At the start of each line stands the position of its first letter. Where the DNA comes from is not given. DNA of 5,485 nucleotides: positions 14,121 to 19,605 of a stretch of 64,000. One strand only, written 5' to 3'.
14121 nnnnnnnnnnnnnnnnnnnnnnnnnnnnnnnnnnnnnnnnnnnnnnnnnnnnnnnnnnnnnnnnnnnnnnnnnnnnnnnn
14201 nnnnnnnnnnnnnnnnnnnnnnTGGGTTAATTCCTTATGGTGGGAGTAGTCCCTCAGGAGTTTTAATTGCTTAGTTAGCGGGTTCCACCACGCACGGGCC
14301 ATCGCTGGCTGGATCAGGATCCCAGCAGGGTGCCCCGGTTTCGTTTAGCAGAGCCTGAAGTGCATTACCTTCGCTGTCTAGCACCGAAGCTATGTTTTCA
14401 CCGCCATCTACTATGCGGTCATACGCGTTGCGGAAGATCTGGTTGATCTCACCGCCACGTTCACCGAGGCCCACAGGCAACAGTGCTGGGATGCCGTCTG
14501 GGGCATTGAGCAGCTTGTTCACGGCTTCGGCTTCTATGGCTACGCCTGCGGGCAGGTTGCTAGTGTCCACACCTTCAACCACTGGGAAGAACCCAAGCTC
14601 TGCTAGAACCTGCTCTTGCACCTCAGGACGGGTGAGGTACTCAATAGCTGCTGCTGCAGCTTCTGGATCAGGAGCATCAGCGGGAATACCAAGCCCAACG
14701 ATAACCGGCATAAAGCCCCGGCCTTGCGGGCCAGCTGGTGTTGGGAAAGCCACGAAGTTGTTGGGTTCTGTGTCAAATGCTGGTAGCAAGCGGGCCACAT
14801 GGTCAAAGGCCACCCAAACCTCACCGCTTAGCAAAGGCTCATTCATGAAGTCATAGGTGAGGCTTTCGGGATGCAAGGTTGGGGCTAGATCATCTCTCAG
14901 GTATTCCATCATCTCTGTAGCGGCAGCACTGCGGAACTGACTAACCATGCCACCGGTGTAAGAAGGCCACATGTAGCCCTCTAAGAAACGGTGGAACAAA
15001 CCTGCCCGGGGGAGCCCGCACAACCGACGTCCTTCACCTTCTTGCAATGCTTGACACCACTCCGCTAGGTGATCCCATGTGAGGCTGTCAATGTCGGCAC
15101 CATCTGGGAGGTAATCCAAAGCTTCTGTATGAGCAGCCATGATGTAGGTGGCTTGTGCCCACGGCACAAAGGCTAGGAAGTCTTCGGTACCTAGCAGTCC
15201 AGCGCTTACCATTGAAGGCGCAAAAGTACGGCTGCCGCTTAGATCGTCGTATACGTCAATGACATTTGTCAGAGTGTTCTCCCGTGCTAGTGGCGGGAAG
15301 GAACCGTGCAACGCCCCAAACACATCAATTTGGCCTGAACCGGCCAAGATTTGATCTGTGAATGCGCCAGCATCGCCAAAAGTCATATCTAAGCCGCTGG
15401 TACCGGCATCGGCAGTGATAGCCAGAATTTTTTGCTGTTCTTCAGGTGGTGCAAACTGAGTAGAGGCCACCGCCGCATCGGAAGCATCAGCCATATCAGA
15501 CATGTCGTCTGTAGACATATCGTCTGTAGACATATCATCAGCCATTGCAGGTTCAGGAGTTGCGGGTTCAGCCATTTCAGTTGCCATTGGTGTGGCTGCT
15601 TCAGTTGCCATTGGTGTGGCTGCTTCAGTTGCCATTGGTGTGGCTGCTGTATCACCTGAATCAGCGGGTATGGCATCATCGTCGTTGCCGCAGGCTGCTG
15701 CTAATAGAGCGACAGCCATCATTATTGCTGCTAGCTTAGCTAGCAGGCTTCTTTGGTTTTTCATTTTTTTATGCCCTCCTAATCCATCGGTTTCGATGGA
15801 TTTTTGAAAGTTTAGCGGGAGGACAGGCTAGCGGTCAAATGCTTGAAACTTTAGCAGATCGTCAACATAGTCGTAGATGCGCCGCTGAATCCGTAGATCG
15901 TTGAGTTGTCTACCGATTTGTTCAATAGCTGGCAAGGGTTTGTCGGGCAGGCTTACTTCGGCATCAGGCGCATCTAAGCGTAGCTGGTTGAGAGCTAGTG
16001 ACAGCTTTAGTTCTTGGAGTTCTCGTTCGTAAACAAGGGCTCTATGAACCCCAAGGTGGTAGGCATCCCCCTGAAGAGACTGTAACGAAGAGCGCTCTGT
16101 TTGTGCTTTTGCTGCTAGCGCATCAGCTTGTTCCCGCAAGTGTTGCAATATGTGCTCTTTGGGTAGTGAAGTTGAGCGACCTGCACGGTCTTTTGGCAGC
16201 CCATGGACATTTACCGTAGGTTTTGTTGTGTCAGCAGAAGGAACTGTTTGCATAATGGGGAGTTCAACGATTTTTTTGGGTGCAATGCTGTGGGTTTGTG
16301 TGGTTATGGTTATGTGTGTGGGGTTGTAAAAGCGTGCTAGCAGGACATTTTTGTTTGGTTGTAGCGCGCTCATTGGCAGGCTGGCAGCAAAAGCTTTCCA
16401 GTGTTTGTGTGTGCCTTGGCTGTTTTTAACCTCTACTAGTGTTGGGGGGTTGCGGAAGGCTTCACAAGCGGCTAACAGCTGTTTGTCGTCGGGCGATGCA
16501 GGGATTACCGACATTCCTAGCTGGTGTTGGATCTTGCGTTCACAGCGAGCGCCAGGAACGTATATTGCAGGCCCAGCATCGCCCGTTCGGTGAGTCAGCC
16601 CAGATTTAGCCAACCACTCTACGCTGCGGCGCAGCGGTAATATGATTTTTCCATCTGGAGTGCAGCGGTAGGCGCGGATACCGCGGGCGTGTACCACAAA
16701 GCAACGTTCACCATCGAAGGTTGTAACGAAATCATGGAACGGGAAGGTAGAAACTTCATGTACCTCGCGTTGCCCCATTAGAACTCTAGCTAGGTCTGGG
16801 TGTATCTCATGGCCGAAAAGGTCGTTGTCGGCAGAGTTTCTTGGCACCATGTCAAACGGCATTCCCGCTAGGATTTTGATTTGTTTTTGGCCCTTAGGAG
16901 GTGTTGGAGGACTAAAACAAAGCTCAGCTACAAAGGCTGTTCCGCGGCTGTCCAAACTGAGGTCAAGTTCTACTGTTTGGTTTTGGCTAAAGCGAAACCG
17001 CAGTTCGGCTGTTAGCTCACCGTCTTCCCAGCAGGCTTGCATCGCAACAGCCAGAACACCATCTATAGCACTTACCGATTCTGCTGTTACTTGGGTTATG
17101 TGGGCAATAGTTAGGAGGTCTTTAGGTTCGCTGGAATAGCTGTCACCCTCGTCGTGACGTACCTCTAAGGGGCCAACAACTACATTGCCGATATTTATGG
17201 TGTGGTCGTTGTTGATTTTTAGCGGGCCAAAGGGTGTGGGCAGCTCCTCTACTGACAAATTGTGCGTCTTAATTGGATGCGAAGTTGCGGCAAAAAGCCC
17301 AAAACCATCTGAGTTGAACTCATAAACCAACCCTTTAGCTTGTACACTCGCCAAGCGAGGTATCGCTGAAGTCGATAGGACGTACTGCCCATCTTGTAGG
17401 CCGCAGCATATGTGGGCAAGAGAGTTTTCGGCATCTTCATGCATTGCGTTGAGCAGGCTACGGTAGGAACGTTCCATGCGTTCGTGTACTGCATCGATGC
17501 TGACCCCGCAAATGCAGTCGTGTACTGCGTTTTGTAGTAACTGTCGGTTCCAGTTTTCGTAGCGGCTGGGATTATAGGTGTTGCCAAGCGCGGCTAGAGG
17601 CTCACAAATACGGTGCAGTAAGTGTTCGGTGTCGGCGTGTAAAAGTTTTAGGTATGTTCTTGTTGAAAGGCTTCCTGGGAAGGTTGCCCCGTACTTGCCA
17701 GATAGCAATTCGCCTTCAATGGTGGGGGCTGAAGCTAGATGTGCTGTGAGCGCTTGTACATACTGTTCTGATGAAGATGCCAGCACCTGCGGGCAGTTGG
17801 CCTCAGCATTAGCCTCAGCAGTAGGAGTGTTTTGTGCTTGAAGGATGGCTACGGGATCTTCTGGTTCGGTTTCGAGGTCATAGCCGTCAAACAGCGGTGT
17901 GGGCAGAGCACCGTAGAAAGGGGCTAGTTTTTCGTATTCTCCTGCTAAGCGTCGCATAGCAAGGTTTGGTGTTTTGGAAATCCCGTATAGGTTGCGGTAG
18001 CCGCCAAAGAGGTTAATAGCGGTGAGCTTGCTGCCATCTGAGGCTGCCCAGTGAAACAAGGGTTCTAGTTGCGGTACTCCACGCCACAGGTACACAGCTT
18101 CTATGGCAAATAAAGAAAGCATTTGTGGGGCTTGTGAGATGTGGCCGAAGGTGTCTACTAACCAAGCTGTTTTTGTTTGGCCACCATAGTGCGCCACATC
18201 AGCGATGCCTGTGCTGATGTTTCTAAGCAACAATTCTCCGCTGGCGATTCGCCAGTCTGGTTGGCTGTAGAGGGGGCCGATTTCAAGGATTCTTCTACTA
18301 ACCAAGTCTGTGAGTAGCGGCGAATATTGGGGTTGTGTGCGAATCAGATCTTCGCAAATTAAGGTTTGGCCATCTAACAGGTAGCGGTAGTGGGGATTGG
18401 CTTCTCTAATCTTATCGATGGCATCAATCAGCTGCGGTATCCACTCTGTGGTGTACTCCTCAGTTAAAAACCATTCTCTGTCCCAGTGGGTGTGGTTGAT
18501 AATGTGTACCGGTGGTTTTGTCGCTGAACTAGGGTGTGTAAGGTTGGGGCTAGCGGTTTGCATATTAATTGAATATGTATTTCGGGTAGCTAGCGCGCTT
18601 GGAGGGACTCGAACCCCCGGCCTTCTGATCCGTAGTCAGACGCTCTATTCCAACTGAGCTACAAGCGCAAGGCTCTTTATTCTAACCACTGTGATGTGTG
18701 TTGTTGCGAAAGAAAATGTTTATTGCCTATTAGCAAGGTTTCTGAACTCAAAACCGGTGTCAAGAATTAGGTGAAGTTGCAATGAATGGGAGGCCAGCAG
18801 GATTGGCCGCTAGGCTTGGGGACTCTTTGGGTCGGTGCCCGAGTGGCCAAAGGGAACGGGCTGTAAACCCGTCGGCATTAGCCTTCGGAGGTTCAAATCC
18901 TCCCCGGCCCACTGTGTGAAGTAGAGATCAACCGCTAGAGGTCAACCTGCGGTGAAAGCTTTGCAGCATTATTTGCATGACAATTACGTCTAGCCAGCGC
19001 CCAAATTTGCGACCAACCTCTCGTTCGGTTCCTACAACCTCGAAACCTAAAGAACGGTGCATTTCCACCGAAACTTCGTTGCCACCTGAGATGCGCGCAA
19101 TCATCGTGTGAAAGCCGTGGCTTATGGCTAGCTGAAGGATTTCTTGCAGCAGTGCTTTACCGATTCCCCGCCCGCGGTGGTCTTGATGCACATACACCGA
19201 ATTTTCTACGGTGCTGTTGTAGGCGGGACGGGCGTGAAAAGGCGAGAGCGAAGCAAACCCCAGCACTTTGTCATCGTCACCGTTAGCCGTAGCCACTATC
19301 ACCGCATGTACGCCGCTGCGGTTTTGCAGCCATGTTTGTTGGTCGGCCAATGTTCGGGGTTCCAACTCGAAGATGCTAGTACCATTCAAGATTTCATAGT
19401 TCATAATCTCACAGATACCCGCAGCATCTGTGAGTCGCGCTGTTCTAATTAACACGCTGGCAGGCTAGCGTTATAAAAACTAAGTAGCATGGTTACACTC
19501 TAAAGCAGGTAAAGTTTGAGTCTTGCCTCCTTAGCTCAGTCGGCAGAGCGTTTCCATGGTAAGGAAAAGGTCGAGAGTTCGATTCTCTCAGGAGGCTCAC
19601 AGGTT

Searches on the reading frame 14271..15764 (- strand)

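Call 33: search_protein_families(library=pfam, proteins=[window:14271-15764:-], max_evalue=0.00001)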
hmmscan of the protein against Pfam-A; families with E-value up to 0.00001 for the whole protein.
window:14271-15764:- (497 aa): 2 families
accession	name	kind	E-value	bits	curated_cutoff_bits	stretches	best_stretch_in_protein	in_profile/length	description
PF01547.30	SBP_bac_1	-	2.3e-15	57.8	26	1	129-384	30-307/307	Bacterial extracellular solute-binding protein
PF13416.11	SBP_bac_8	-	8.2e-15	55.8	27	1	134-402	27-268/279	Bacterial extracellular solute-binding protein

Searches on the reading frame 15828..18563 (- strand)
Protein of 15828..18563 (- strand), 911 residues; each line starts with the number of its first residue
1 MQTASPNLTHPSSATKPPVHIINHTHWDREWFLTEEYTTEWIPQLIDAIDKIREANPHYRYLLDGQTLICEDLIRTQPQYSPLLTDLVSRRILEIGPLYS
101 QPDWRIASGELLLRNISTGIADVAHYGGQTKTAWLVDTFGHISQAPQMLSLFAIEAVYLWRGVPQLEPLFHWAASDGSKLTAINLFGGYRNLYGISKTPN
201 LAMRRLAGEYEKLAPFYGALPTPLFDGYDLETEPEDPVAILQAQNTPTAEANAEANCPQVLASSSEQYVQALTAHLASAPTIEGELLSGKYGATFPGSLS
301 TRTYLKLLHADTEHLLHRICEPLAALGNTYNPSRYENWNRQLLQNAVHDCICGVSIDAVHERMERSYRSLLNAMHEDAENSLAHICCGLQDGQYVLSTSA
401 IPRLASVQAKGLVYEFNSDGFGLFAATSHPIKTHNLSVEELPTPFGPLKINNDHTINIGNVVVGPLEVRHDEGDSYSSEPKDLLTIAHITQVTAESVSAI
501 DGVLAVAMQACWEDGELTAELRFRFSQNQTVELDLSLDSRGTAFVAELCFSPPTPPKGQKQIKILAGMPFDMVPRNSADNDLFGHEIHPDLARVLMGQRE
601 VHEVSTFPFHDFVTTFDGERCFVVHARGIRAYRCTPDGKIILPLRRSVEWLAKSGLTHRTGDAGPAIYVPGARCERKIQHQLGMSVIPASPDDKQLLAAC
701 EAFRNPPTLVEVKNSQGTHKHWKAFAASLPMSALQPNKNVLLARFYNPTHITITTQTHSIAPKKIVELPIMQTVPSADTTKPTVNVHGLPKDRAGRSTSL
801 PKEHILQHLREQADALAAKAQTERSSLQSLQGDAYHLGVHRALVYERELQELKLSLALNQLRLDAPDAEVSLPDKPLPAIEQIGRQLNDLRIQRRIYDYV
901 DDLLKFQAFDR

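Call 33: search_protein_families(library=pfam, proteins=[window:15828-18563:-], max_evalue=0.00001)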
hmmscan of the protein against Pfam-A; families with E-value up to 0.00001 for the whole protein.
window:15828-18563:- (911 aa): 2 families
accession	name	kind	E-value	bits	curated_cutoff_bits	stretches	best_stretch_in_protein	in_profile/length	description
PF01074.27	Glyco_hydro_38N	-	2.5e-19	70.2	25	1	19-274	2-257/270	Glycosyl hydrolases family 38 N-terminal domain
PF09261.16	Alpha-mann_mid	-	1.4e-10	41.5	31.1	1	296-384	4-95/96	Alpha mannosidase middle domain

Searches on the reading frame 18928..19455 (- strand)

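Call 33: search_protein_families(library=pfam, proteins=[window:18928-19455:-], max_evalue=0.00001)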
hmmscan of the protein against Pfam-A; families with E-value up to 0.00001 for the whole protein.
window:18928-19455:- (175 aa): 6 families
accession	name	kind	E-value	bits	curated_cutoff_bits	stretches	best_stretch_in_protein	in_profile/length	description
PF13420.13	Acetyltransf_4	-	4e-19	69.6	24.3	1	3-158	1-154/155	Acetyltransferase (GNAT) domain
PF00583.31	Acetyltransf_1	-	1.2e-17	64.7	20.7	1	23-138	8-116/116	Acetyltransferase (GNAT) family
PF13508.13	Acetyltransf_7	-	9.8e-12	45.5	27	1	52-139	5-83/84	Acetyltransferase (GNAT) domain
PF13302.13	Acetyltransf_3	-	4.4e-11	44.1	25.4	1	2-139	3-138/138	Acetyltransferase (GNAT) domain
PF13673.13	Acetyltransf_10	-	3.9e-07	30.5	23.6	1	86-147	56-116/128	Acetyltransferase (GNAT) domain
PF08445.16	FR47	-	1.1e-06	29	22.1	1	86-141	26-80/86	FR47-like protein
